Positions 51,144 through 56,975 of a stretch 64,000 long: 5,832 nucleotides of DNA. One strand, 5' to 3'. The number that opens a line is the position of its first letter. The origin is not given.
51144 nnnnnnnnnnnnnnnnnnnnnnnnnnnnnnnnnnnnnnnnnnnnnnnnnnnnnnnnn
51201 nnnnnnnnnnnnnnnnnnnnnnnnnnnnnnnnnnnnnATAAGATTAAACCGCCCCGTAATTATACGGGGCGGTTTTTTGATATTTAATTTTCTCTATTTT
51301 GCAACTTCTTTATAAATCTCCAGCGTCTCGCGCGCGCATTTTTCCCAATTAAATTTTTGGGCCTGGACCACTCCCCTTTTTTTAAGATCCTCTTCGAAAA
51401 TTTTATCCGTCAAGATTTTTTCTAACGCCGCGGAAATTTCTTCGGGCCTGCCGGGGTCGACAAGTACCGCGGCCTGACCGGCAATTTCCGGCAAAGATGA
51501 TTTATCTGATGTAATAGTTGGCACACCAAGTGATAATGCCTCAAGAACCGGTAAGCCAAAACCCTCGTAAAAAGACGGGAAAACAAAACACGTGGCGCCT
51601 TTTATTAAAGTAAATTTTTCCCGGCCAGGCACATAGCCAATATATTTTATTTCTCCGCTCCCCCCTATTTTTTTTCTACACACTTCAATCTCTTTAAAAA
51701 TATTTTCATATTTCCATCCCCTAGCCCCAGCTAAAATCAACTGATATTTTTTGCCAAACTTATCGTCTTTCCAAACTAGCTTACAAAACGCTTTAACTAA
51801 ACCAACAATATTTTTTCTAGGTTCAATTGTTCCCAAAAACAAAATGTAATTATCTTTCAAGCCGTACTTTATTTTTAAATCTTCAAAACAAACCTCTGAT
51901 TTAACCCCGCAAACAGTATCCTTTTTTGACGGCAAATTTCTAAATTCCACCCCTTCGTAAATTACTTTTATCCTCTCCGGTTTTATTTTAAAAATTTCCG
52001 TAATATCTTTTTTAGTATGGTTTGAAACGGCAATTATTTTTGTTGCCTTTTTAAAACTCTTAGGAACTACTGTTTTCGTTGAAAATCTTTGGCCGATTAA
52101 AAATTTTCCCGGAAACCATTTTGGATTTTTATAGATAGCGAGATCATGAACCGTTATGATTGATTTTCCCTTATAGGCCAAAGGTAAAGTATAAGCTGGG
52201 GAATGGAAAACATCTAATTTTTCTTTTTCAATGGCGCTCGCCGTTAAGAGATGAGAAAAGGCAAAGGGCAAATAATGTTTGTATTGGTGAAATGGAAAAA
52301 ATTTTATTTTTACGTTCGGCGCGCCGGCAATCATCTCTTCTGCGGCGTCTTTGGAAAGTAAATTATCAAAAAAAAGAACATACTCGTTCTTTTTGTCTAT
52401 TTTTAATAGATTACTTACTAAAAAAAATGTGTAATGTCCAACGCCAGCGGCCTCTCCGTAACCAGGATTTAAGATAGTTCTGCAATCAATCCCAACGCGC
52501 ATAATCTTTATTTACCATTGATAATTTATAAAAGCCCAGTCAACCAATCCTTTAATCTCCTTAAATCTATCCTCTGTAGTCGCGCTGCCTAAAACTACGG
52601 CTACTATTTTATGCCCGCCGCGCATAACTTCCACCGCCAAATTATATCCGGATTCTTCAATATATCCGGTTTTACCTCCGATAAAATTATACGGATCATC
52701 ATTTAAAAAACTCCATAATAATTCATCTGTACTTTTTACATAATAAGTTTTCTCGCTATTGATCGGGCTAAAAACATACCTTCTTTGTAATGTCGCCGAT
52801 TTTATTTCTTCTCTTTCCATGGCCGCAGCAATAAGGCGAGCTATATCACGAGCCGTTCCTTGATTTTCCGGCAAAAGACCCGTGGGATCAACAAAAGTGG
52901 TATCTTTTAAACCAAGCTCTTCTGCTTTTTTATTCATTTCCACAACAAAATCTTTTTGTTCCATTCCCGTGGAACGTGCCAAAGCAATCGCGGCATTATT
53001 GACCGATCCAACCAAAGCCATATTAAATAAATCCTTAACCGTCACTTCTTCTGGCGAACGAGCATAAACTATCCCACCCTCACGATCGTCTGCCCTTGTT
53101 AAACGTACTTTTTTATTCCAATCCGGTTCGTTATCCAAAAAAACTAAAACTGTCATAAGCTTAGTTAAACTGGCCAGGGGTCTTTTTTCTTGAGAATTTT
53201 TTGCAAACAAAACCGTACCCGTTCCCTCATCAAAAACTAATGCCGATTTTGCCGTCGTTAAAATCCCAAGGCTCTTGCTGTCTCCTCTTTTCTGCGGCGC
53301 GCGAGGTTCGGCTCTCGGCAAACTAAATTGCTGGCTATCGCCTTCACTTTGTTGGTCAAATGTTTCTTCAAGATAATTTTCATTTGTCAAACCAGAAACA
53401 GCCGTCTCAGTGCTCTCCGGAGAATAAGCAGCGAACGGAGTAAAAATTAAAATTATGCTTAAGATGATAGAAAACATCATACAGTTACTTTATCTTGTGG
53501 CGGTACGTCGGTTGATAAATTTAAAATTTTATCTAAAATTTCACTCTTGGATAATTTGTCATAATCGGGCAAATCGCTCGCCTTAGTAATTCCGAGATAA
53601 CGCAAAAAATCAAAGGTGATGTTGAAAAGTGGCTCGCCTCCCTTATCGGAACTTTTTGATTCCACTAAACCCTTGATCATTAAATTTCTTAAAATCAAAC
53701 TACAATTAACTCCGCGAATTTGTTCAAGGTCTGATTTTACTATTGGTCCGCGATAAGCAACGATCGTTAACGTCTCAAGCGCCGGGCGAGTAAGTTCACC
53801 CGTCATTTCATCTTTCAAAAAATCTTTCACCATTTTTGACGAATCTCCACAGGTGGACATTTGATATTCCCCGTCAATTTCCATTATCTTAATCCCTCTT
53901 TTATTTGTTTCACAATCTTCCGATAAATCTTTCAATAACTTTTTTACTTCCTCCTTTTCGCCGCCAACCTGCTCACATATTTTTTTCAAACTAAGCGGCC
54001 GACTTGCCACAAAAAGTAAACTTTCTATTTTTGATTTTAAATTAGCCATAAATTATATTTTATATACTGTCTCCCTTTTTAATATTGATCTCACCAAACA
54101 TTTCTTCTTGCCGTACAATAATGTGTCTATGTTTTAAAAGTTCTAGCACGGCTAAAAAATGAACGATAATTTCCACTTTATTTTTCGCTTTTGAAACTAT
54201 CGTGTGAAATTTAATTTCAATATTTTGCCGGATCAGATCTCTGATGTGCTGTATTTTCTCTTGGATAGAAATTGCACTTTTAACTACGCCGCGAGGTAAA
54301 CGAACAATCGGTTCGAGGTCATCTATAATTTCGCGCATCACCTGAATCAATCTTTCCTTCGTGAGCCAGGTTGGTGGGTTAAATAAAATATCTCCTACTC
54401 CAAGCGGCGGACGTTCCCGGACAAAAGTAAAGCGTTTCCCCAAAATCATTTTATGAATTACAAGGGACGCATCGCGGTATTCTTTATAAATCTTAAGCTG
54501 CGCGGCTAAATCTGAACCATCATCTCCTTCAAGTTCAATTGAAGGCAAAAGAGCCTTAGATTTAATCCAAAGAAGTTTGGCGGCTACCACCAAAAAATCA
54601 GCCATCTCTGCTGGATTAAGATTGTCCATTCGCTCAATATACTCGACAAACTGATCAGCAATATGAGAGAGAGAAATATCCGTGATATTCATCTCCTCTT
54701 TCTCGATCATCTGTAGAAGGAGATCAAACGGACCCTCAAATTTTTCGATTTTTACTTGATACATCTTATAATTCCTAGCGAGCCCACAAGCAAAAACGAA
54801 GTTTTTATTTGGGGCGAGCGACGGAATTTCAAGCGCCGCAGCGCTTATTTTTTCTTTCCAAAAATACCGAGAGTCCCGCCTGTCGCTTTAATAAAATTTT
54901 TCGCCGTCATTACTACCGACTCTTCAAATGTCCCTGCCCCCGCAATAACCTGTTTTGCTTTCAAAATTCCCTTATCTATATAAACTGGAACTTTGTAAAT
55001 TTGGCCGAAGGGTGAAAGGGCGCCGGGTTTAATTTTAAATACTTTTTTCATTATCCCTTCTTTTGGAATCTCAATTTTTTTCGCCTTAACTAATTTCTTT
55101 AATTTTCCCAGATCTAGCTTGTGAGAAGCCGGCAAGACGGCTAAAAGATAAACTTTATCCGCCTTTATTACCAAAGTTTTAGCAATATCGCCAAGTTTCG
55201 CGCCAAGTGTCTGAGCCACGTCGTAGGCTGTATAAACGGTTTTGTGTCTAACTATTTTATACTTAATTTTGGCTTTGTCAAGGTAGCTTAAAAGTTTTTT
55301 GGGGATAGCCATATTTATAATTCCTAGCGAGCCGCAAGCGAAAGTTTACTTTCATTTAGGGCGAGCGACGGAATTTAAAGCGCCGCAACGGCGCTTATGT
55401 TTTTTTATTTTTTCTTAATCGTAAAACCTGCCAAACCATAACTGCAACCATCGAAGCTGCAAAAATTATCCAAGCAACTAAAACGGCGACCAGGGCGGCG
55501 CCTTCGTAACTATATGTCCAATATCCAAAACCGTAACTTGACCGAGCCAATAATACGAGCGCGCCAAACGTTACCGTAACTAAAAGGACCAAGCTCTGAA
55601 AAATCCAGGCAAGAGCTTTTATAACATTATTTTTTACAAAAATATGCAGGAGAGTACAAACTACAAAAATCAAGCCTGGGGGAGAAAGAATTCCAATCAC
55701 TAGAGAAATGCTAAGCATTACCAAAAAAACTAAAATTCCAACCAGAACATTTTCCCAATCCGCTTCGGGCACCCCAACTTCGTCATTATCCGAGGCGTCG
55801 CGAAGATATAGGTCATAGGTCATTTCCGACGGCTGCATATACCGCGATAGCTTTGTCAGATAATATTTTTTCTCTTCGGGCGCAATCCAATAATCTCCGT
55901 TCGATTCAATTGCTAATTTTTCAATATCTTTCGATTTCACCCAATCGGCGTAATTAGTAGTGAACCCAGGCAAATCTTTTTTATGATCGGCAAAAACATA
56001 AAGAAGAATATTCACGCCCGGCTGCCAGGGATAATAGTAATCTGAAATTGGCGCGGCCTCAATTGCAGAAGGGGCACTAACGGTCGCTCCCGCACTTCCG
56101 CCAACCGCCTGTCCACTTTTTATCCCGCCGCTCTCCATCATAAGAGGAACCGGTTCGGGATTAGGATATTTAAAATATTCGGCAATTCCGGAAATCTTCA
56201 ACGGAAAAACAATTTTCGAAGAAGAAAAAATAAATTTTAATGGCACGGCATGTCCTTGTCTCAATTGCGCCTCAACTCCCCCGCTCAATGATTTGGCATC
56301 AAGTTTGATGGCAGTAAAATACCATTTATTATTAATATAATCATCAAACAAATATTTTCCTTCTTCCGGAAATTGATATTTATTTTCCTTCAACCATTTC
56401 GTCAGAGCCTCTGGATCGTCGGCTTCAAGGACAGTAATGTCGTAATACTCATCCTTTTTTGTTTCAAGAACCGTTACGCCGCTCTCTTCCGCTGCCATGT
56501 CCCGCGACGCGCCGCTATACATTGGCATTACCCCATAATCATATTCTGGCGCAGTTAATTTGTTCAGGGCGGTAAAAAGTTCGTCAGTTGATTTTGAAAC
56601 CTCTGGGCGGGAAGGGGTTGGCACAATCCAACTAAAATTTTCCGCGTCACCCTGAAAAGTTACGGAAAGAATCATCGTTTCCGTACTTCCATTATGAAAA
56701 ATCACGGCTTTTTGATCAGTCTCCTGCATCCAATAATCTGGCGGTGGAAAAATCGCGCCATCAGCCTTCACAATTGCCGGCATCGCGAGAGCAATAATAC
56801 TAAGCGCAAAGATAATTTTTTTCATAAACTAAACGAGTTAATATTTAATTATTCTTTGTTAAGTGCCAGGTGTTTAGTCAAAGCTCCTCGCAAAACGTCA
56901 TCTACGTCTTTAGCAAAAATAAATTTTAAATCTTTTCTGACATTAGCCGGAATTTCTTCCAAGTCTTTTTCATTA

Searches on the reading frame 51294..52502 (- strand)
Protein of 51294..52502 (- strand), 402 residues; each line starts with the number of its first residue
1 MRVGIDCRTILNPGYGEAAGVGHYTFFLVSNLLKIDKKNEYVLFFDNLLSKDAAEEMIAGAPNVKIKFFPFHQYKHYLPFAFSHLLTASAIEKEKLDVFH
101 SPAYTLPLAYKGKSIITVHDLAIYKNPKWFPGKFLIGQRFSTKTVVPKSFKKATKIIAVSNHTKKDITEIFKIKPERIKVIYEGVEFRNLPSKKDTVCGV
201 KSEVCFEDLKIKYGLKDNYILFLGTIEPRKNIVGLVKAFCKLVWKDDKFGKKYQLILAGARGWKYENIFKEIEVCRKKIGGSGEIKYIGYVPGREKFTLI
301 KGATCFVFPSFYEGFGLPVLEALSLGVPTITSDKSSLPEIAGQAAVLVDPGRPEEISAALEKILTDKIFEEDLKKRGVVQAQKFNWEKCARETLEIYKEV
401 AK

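Call 83: search_protein_families(library=pfam, proteins=[window:51294-52502:-], max_evalue=0.0001)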
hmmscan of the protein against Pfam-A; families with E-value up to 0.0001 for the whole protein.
window:51294-52502:- (402 aa): 4 families
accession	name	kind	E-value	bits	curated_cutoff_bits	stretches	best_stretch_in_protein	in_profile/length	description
PF00534.26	Glycos_transf_1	-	2.9e-30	105.5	26.4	1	215-377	13-169/172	Glycosyl transferases group 1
PF13692.12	Glyco_trans_1_4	-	6.7e-24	85.2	27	1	218-366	2-142/142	Glycosyl transferases group 1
PF13439.12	Glyco_transf_4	-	3.7e-13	50.3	28.5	1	21-186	4-167/170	Glycosyltransferase Family 4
PF20706.3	GT4-conflict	-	1.7e-09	37.6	26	1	217-390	197-382/385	Family 4 Glycosyltransferase in conflict systems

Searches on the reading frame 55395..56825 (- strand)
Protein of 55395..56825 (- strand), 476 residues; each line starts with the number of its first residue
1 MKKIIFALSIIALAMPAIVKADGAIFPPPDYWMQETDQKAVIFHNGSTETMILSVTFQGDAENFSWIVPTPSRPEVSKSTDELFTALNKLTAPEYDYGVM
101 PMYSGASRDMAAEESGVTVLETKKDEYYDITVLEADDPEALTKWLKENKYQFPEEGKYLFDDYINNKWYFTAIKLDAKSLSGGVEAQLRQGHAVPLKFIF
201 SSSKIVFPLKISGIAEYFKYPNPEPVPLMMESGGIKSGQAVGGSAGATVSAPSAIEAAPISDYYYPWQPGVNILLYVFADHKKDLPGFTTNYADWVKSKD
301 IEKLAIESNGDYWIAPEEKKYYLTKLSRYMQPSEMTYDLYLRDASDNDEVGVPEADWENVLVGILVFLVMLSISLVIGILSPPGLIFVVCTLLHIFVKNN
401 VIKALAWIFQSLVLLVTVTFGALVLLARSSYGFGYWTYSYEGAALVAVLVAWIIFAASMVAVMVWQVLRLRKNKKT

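Call 83: search_protein_families(library=pfam, proteins=[window:55395-56825:-], max_evalue=0.0001)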
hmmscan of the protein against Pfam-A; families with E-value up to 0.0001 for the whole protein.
window:55395-56825:- (476 aa): 1 family
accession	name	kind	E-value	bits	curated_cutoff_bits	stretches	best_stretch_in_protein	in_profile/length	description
PF10092.14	DUF2330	-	1.5e-34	120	24.7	1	23-215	8-202/279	Uncharacterized protein conserved in bacteria (DUF2330)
